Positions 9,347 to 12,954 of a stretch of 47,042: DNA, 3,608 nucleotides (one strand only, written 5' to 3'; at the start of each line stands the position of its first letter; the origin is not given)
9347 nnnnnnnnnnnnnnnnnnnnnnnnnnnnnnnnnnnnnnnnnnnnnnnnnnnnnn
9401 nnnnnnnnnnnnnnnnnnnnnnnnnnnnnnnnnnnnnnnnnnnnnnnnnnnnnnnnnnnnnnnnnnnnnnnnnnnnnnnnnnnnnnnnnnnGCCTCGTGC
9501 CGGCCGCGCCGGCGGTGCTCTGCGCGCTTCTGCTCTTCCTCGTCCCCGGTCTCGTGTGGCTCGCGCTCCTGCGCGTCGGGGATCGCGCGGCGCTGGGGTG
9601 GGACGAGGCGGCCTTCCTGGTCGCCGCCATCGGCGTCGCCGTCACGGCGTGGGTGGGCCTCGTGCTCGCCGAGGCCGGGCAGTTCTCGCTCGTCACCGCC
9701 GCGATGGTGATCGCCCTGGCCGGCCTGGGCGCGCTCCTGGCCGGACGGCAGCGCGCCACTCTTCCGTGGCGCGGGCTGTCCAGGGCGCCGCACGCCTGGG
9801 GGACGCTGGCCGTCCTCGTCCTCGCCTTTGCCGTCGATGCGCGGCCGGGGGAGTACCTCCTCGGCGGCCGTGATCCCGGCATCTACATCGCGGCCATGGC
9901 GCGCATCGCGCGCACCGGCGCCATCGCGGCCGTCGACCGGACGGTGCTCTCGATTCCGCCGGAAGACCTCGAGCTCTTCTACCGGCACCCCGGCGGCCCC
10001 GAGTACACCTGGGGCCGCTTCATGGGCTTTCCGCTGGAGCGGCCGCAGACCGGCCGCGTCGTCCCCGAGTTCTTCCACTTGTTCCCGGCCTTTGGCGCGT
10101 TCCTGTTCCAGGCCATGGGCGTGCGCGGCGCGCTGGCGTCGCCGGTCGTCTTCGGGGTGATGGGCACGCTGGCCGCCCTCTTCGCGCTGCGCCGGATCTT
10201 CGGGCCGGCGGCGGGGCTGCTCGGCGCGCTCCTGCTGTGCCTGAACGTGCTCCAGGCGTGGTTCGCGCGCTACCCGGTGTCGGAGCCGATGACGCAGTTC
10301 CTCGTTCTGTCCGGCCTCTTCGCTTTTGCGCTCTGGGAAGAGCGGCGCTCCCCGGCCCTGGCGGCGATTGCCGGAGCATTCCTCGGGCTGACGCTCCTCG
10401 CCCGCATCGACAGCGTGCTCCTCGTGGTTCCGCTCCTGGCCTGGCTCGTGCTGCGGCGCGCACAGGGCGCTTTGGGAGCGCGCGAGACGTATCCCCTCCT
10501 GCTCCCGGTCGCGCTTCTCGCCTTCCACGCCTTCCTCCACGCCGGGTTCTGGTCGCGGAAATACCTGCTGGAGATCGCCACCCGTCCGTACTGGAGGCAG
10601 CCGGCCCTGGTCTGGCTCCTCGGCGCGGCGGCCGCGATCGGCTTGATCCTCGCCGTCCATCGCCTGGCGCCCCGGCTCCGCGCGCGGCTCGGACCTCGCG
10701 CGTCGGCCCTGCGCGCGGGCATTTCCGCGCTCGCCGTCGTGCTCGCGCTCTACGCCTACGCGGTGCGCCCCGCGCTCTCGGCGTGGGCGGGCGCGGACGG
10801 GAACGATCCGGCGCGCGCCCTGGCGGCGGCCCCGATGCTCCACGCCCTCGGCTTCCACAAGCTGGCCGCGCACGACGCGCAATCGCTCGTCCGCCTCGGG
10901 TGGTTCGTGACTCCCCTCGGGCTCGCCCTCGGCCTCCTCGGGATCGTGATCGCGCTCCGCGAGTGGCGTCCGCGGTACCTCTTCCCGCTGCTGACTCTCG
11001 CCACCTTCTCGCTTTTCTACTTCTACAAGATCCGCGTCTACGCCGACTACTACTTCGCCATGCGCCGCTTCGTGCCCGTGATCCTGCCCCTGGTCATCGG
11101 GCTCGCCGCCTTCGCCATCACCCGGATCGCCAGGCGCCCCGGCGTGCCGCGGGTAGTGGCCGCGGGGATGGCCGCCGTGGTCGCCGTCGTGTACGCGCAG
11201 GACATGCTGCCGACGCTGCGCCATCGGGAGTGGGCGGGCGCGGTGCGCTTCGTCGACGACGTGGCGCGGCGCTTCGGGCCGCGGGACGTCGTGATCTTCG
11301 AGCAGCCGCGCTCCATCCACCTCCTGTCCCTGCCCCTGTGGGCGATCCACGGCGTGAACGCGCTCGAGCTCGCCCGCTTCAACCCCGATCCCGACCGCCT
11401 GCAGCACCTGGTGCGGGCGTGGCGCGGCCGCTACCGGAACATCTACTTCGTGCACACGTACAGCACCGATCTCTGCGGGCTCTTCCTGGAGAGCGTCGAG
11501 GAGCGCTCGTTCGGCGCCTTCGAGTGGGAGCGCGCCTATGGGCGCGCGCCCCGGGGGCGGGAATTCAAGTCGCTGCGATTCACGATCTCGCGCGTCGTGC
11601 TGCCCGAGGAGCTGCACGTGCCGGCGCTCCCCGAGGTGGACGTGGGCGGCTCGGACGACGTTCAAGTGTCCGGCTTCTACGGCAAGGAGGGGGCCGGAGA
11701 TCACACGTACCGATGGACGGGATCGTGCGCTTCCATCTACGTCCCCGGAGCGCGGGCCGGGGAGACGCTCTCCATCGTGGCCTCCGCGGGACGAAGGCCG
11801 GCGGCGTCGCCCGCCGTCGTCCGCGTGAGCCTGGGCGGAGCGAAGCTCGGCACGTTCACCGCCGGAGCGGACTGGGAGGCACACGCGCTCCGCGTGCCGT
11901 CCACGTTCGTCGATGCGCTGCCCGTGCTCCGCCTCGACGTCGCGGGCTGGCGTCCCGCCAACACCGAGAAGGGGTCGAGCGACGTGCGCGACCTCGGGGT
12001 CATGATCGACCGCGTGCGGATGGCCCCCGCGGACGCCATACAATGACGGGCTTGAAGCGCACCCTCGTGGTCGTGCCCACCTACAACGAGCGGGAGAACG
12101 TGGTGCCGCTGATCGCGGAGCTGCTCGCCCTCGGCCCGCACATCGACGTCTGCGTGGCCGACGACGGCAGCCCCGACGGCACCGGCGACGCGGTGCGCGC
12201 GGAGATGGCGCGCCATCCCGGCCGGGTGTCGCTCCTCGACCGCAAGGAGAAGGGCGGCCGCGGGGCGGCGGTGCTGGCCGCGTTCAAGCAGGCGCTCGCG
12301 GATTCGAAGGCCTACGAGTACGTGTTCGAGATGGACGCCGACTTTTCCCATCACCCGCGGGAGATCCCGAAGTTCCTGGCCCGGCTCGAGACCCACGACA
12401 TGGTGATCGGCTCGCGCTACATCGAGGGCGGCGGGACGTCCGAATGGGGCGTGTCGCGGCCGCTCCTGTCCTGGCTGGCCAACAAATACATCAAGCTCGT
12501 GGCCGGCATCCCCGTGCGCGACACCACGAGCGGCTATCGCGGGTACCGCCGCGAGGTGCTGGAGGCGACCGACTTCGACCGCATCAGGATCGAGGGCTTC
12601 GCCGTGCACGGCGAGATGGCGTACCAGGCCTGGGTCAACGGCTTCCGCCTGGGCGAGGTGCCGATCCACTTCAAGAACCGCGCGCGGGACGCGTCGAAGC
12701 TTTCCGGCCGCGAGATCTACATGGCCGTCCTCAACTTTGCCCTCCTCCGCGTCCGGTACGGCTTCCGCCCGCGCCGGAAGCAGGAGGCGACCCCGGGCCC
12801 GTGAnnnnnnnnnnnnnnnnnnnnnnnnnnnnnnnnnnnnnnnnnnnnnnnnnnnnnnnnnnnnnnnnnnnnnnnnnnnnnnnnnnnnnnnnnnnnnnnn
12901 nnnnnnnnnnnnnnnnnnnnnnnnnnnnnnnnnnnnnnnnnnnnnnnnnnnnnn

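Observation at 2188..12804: Stacked GT2 polyprenyl-phosphate-sugar synthase / GT-C pairs: several periplasmic glycosylation modules in one operon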

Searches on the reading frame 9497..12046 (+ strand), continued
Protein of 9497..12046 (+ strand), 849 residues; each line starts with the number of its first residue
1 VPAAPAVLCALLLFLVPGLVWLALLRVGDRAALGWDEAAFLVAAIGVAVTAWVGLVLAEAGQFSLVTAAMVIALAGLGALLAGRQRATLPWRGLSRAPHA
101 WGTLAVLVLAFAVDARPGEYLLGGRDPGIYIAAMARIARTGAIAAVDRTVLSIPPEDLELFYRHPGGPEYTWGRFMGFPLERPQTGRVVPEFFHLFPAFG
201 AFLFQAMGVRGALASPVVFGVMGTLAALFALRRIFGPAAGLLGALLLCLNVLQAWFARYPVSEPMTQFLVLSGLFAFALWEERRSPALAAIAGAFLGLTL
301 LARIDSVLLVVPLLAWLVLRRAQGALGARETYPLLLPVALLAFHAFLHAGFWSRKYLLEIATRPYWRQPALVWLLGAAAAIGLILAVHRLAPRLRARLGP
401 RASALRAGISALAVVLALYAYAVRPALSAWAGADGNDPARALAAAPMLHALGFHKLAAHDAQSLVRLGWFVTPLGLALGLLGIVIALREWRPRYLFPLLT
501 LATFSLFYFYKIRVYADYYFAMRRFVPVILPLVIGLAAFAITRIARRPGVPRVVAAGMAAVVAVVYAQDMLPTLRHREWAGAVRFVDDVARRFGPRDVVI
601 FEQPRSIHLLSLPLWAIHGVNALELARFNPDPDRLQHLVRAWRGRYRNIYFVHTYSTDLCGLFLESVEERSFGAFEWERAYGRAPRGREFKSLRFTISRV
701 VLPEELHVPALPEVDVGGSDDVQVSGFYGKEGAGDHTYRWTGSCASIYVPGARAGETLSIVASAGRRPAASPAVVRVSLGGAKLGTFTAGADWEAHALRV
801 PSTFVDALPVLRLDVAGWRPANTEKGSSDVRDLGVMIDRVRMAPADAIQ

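Call 29: find_related_loci(query=A1, collection=genome_contigs, flank=10000)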
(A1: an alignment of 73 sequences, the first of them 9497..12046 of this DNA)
Query A1 (849 aa) in genome_contigs; peptide patterns used: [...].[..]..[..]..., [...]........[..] (x = any residue, [..] = any of these).
221 stretches matched a pattern; 195 encode a relative of the query (tblastn E <= 1e-3); the best 80 are kept; 80 distinct loci.
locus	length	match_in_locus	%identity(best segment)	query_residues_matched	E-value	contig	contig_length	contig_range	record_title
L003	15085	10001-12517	61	4-842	0e+0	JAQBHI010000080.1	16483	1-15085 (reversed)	MAG: Acidobacteriota bacterium isolate MAG_453_bin-14 453_bin-14_ctg-080, whole genome shotgun sequence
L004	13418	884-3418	58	1-843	0e+0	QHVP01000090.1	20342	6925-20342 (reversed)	MAG: Acidobacteria bacterium isolate AA29 14_0903_13_30cm_scaffold_705542_curated, whole genome shotgun sequence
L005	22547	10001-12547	61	1-847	0e+0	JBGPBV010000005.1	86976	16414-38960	MAG: Vicinamibacteria bacterium isolate OBJ_0618_050_8 k141_577241_length_86976_cov_50.8547, whole genome shotgun sequen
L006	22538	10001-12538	58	1-844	0e+0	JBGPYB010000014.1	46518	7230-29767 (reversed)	MAG: Vicinamibacteria bacterium isolate OBJ1_062018_090_23 k141_925596_length_46518_cov_13.2177, whole genome shotgun se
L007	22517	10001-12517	58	4-842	0e+0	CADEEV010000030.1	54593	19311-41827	MAG: uncultured Acidobacteria bacterium isolate Acidobacteria sp. RBC046 genome assembly, contig: MAG046_30, whole genom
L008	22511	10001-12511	56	1-842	0e+0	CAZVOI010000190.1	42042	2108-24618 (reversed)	MAG TPA_asm: uncultured Acidobacteriota bacterium isolate binchicken_co165_156 genome assembly, contig: k141_732022, who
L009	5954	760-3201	56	3-843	0e+0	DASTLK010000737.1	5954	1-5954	MAG TPA_asm: Vicinamibacteria bacterium isolate SMAG_U2771 k141_1200699, whole genome shotgun sequence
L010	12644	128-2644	60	5-842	0e+0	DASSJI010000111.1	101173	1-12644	MAG TPA_asm: Vicinamibacteria bacterium isolate SMAG_U1111 k141_1003527, whole genome shotgun sequence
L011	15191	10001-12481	58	29-842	0e+0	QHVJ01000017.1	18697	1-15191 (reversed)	MAG: Acidobacteria bacterium isolate AA35 14_1009_16_40cm_scaffold_5602_curated, whole genome shotgun sequence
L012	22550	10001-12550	58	6-842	0e+0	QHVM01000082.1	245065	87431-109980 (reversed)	MAG: Acidobacteria bacterium isolate AA32 14_1009_16_40cm_scaffold_739_curated, whole genome shotgun sequence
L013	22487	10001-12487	59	17-843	0e+0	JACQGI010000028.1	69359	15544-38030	MAG: Acidobacteria bacterium isolate NC_groundwater_1069_Ag_S2p5_71_226 S_2p5_S6_coassembly_k141_2962706, whole genome s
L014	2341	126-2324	61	116-849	0e+0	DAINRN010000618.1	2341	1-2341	MAG TPA_asm: Acidobacteriota bacterium isolate CTOTU25978 NODE_23455_length_2341_cov_3.769904, whole genome shotgun sequ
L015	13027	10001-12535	59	5-833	0e+0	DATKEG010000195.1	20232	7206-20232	MAG TPA_asm: Vicinamibacteria bacterium isolate SMAG_U14493 k141_678728, whole genome shotgun sequence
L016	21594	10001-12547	48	23-845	0e+0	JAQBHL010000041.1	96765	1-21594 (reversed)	MAG: Acidobacteriota bacterium isolate MAG_454_bin-04 454_bin-04_ctg-041, whole genome shotgun sequence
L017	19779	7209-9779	55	1-849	0e+0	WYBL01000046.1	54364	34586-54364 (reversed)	MAG: Acidobacteria bacterium isolate ACD2 k127_166746, whole genome shotgun sequence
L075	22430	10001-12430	30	30-842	6e-64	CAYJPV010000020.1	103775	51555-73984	MAG TPA_asm: uncultured Vicinamibacterales bacterium isolate ERP124720_co1_132 genome assembly, contig: NODE_267_length_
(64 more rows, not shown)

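Call 36: predict_structure(alignment_id=A1)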
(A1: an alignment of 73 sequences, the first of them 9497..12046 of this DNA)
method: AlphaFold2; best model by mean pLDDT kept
length: 849 residues; sequences in the alignment: 73
mean_pLDDT: 88.5   pTM: 0.88
mean pLDDT of the five models: 88.5, 88.2, 87.2, 85.3, 84.7
residues with pLDDT >= 90: 466; 70-90: 328; 50-70: 50; < 50: 5
segments of 3 or more residues with pLDDT < 50: 847-849
pLDDT, mean of each block of 10 residues (from residue 1): 89 97 94 96 98 98 96 97 91 93 97 90 75 95 94 90 69 79 89 95 94 94 98 98 97 88 95 98 95 98 92 92 85 97 96 86 81 90 84 78 91 96 94 90 92 87 89 96 97 96 91 66 86 98 96 97 95 87 94 93 83 93 81 85 91 76 82 84 79 88 77 72 66 62 83 88 85 89 90 90 78 86 80 85 64
secondary structure, 60 per line:
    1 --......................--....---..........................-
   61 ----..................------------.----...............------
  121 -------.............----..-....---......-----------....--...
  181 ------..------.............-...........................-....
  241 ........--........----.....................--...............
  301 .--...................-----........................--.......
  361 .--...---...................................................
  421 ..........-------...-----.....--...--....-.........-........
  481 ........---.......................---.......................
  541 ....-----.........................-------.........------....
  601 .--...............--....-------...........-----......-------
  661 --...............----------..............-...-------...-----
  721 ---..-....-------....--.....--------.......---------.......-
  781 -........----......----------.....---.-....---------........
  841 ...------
elements in order (helices of 4 or more, strands of 3 or more residues): H3-24 H27-30 H35-59 H65-82 H100-114 H128-140 H148-151 H155-160 E172-175 E178-180 H195-207 H209-235 H237-248 H251-258 H263-283 H286-301 H304-322 H328-351 H354-361 H370-430 H446-450 H458-461 H463-471 H473-488 H492-514 H518-544 H550-574 H582-590 E597-601 H604-618 E621-624 H632-642 E648-653 E663-677 E688-701 E713-715 E727-730 E738-741 E744-748 E757-763 E773-779 E782-789 E794-799 E810-814 H820-823 E833-843
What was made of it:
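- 9497..12046 (+): GTC2: 849-aa GT-C fold glycosyltransferase (PMT_2 / GT39-GT83-like) with a C-terminal CBM-like beta-sandwich. AF2 model pLDDT 88.5 (call 36).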

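Call 41: fold_search(model_id=the predicted structure, library=pdb)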
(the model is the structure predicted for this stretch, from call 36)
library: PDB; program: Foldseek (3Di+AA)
matches with E <= 10: 670; with E <= 0.001: 24
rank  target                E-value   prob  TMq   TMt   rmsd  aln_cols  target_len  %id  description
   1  9n9j_I                1.8e-07  1.00  0.34  0.40  14.7       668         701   11  Structure of a GRP94 folding intermediate engaged with a CCDC134- and FKBP11-bound secretory translocon (released 2025-11-19)
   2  8agc_A                2.3e-07  1.00  0.35  0.42  12.1       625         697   11  Structure of yeast oligosaccharylransferase complex with lipid-linked oligosaccharide and non-acceptor peptide bound (released 2022-12-07)
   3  7oci_F                8.5e-07  1.00  0.34  0.44  10.7       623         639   11  Cryo-EM structure of yeast Ost6p containing oligosaccharyltransferase complex (released 2022-02-16)
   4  8age_A                1.3e-06  1.00  0.32  0.40  11.3       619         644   10  Structure of yeast oligosaccharylransferase complex with acceptor peptide bound (released 2022-12-07)
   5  6s7t_A                2.8e-06  1.00  0.34  0.40  12.7       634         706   12  Cryo-EM structure of human oligosaccharyltransferase complex OST-B (released 2019-12-18)
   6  5ezm                  4.1e-06  1.00  0.29  0.41  16.7       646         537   14  Crystal Structure of ArnT from Cupriavidus metallidurans in the apo state (released 2016-02-17)
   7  8b6l_I                4.3e-06  1.00  0.33  0.40  15.4       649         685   11  Subtomogram average of the human Sec61-TRAP-OSTA-translocon (released 2022-12-07)
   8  6ezn_F                4.7e-06  1.00  0.35  0.44  12.6       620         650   10  Cryo-EM structure of the yeast oligosaccharyltransferase (OST) complex (released 2018-01-17)
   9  7e9s_A                4.9e-06  1.00  0.35  0.35  13.9       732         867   12  Archaeal oligosaccharyltransferase AglB from Archaeoglobus fulgidus in complex with an inhibitory peptide and a dolich (released 2021-09-08)
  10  3wak                  5.1e-06  1.00  0.37  0.36  12.6       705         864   11  Crystal structure of the Archaeoglobus fulgidus oligosaccharyltransferase (O29867_ARCFU) in the apo form (released 2013-10-30)
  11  8pn9_A                7.7e-06  1.00  0.38  0.48   9.9       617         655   12  Structure of human oligosaccharyltransferase OST-A complex bound to NGI-1 (released 2024-05-08)
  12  5gmy_A                8.0e-06  1.00  0.36  0.36  12.6       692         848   11  Crystal structure of the Archaeoglobus fulgidus oligosaccharyltransferase (O29867_ARCFU) tethered with an acceptor pep (released 2017-02-01)
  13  6s7o_A                1.3e-05  1.00  0.37  0.46   9.8       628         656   11  Cryo-EM structure of human oligosaccharyltransferase complex OST-A (released 2019-12-18)
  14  6ftg_5                1.6e-05  1.00  0.36  0.46  11.9       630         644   12  Subtomogram average of OST-containing ribosome-translocon complexes from canine rough microsomal membranes (released 2018-03-21)
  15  8agb_A                2.3e-05  1.00  0.34  0.43  12.3       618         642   10  Structure of yeast oligosaccharylransferase complex with lipid-linked oligosaccharide bound (released 2022-12-07)
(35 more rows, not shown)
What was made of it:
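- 9497..12046 (+): Foldseek: STT3, ArnT, AglB, ALG9/12, AftD, PglB and Pmt4, then CBM35/36/6 for the C-terminus (call 41).
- GTC2 ends in a CBM35/36-like sandwich (call 41). The C-terminal domain resembles carbohydrate-binding modules (call 41).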

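Call 65: search_protein_families(library=pfam, proteins=[L075:3639-4937:+], max_evalue=0.01)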
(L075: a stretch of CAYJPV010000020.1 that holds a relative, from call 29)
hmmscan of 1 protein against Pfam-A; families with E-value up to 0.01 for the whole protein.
L075:3639-4937:+ (432 aa): 0 families

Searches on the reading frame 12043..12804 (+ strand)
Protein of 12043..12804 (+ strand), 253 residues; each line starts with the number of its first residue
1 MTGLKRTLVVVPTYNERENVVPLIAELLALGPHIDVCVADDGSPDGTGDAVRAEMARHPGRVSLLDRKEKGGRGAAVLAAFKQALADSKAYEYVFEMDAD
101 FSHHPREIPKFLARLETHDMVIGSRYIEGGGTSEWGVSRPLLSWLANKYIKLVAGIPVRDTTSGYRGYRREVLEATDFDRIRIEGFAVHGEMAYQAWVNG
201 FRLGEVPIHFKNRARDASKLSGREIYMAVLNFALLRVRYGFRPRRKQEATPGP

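Call 5: search_protein_families(library=pfam, proteins=[window:12043-12804:+], max_evalue=0.01)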
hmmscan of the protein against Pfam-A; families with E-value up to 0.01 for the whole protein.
window:12043-12804:+ (253 aa): 2 families
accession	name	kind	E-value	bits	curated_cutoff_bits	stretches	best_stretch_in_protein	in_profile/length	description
PF00535.33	Glycos_transf_2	-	4.9e-30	105.1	23.3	1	9-174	2-165/168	Glycosyl transferase family 2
PF13641.12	Glyco_tranf_2_3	-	1.5e-06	28.8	27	1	7-121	3-119/230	Glycosyltransferase like family 2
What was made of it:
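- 12043..12804 (+): GT2d: 253-aa soluble Ppm1/DPMS-type GT2, joined to GTC2 by an ATGA overlap. An accessory gene, present in about one third to one half of related loci. Pfam GT2, E 5e-30 (call 5).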

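Call 10: search_protein_families(library=ncbifam, proteins=[window:12043-12804:+], max_evalue=0.001)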
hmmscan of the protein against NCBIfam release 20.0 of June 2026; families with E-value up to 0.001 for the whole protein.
window:12043-12804:+ (253 aa): 12 families
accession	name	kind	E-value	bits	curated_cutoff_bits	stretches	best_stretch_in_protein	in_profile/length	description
TIGR04182.1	glyco_TIGR04182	equivalog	8.5e-20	71.3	325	1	9-218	4-199/293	S-layer glycoprotein N-glycosyltransferase AglJ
NF058614.1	PPMAGASynPpgS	equivalog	1.1e-12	47.9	370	1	8-210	3-196/226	polyprenyl-phospho-N-acetylgalactosaminyl synthase PpgS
NF041391.1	DPhHxTase_Halo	equivalog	3.5e-12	45.8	375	1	13-217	3-190/213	dolichyl-phosphate hexose transferase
NF007986.1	PRK10714.1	equivalog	7.5e-11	41.6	529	1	4-175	5-171/316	undecaprenyl-phosphate 4-deoxy-4-formamido-L-arabinose transferase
TIGR03469.1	HpnB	hypoth_equivalog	3.7e-09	36.1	379.25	1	8-127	47-172/386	hopene-associated glycosyltransferase HpnB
TIGR03937.1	PgaC_IcaA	equivalog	8.2e-09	34.9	422.3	1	8-100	48-135/407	poly-beta-1,6-N-acetyl-D-glucosamine synthase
NF047588.1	GlcsyltransPgfSStrep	equivalog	1e-08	34.7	500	1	9-219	5-202/308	glycosyltransferase PgfS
TIGR04283.1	glyco_like_mftF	equivalog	2.3e-06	27.4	182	1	9-79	3-66/221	TIGR04283 family arsenosugar biosynthesis glycosyltransferase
NF045692.1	OglycostaseCruG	equivalog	1.5e-05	24.1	600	1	7-119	43-158/386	2'-O-glycosyltransferase CruG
NF041875.1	EPS_EpsD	equivalog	4.1e-05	23.1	370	1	9-118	3-107/325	exopolysaccharide biosynthesis glycosyltransferase EpsD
NF041865.1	EpsU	equivalog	0.0001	21.4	700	1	9-126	43-158/394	exopolysaccharide biosynthesis GT2 family glycosyltransferase EpsU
NF053846.1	glyco_with_XrtP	equivalog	0.00032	19.5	520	1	10-84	46-122/440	XrtP-associated glycosyltransferase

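Call 13: search_solved_structures(query=window:12043-12804:+, max_evalue=0.001)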
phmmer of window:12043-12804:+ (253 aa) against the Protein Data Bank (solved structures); distinct sequences matched with E-value up to 0.001: 8.
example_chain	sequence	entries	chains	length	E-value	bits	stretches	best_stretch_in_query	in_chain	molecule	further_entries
5mlz_A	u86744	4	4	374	1.2e-26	97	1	7-229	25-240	Dolichol monophosphate mannose synthase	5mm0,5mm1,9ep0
9hwj_A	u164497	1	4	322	2.2e-12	50.2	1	4-219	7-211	Undecaprenyl-phosphate 4-deoxy-4-formamido-L-arabinose transferase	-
9bhc_C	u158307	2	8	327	2.8e-10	43.3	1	4-220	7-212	Undecaprenyl-phosphate 4-deoxy-4-formamido-L-arabinose transferase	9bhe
8vxh_A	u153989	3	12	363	3.7e-10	42.9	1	4-220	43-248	Undecaprenyl-phosphate 4-deoxy-4-formamido-L-arabinose transferase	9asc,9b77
2z87_A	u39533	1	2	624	1.6e-07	34.4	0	9-76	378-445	Chondroitin synthase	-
2z86_A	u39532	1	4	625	1.6e-07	34.4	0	9-76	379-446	Chondroitin synthase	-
6yv7_B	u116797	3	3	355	0.00025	23.9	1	6-86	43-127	Glycosyl transferase, family 2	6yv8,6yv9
6yv7_A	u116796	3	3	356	0.00025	23.9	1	6-86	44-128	Glycosyl transferase, family 2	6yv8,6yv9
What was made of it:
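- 12043..12804 (+): PDB DPMS 5mlz 1.2e-26 (call 13).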
